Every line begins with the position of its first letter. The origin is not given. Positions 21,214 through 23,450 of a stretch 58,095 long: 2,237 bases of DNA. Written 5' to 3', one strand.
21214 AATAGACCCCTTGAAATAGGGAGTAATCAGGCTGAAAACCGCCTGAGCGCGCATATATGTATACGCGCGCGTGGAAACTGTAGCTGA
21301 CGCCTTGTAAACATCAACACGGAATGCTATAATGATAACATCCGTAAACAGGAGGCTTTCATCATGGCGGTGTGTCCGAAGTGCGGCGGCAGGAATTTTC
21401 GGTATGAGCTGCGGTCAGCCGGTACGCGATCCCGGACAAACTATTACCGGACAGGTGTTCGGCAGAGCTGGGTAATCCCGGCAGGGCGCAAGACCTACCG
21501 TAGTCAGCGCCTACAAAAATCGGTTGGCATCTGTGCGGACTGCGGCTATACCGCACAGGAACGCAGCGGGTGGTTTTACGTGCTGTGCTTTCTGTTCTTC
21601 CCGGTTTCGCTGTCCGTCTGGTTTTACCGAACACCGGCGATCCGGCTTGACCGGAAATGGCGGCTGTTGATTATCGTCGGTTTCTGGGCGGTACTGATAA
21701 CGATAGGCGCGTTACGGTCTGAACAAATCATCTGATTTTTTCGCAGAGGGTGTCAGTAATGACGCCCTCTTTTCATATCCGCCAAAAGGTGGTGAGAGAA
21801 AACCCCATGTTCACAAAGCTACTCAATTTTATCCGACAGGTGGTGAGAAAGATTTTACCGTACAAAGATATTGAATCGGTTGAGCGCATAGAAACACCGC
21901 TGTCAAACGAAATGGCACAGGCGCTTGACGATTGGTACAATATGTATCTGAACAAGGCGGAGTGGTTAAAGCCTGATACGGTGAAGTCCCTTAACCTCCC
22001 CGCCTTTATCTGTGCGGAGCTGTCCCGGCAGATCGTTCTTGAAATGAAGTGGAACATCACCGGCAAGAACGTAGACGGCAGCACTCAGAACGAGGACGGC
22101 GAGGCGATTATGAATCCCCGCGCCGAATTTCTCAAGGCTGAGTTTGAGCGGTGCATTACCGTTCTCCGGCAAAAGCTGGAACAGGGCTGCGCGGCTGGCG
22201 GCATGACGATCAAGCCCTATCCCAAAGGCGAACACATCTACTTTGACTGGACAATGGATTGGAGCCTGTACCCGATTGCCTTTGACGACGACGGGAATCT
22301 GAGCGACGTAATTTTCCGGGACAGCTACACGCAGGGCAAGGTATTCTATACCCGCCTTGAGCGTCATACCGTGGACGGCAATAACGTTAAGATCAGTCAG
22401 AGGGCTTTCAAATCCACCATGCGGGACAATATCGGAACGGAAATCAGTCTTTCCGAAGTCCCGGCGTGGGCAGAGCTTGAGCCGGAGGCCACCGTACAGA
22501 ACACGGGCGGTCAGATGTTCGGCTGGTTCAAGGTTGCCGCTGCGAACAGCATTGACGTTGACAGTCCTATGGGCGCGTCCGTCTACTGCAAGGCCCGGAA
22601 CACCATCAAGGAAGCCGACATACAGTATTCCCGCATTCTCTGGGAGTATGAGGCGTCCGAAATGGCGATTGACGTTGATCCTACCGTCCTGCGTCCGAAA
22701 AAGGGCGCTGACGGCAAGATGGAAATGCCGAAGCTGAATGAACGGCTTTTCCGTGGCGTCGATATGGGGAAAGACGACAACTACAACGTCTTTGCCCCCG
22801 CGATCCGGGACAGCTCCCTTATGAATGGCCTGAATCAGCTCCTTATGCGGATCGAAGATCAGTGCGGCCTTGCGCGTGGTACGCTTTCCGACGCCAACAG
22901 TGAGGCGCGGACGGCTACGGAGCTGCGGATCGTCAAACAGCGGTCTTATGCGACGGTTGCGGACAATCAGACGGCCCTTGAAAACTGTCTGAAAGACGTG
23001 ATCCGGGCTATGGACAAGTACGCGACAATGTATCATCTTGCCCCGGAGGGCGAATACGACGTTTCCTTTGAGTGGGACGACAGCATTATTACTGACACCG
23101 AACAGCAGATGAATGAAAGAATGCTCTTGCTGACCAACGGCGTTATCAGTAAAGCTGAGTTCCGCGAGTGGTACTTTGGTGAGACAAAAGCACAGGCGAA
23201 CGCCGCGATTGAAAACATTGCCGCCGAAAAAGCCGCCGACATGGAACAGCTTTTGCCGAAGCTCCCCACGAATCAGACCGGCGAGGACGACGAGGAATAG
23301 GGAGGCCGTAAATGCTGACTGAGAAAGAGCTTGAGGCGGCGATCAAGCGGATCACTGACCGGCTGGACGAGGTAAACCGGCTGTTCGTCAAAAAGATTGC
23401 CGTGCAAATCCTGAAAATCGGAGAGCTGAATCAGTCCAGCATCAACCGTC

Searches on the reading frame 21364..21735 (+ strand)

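Call 10: search_protein_families(library=pfam, proteins=[window:21364-21735:+], max_evalue=0.01)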
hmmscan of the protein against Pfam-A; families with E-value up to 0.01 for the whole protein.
window:21364-21735:+ (123 aa): 1 family
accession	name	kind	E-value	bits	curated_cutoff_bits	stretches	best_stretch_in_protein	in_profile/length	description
PF08271.17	Zn_Ribbon_TF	-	0.009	16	29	0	3-14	2-13/43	TFIIB zinc-binding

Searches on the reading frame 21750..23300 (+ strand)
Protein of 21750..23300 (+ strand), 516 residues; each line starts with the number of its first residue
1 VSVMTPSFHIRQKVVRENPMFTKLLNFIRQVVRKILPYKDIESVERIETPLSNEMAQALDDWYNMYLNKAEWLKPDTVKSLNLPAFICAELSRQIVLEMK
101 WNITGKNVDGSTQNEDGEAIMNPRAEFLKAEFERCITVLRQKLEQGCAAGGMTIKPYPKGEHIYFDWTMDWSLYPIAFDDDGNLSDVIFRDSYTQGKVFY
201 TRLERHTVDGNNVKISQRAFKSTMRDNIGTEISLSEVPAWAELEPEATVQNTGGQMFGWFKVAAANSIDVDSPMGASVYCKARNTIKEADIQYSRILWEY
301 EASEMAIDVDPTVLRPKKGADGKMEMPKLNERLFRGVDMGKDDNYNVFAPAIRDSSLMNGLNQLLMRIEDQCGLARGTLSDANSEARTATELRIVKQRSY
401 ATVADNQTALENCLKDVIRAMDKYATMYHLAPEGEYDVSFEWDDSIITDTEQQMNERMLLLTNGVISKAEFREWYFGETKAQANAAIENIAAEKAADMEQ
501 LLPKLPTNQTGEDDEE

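Call 10: search_protein_families(library=pfam, proteins=[window:21750-23300:+], max_evalue=0.01)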
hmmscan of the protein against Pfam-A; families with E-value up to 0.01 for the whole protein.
window:21750-23300:+ (516 aa): 2 families
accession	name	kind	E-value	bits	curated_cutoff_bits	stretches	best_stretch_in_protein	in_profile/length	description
PF05133.19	SPP1_portal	-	1e-10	41.7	25.5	1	59-499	15-415/416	Phage portal protein, SPP1 Gp6-like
PF24520.1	ARM_KNTC1_1st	-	0.009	16.3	27.3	0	355-469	51-163/246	KNTC1 first ARM-repeats domain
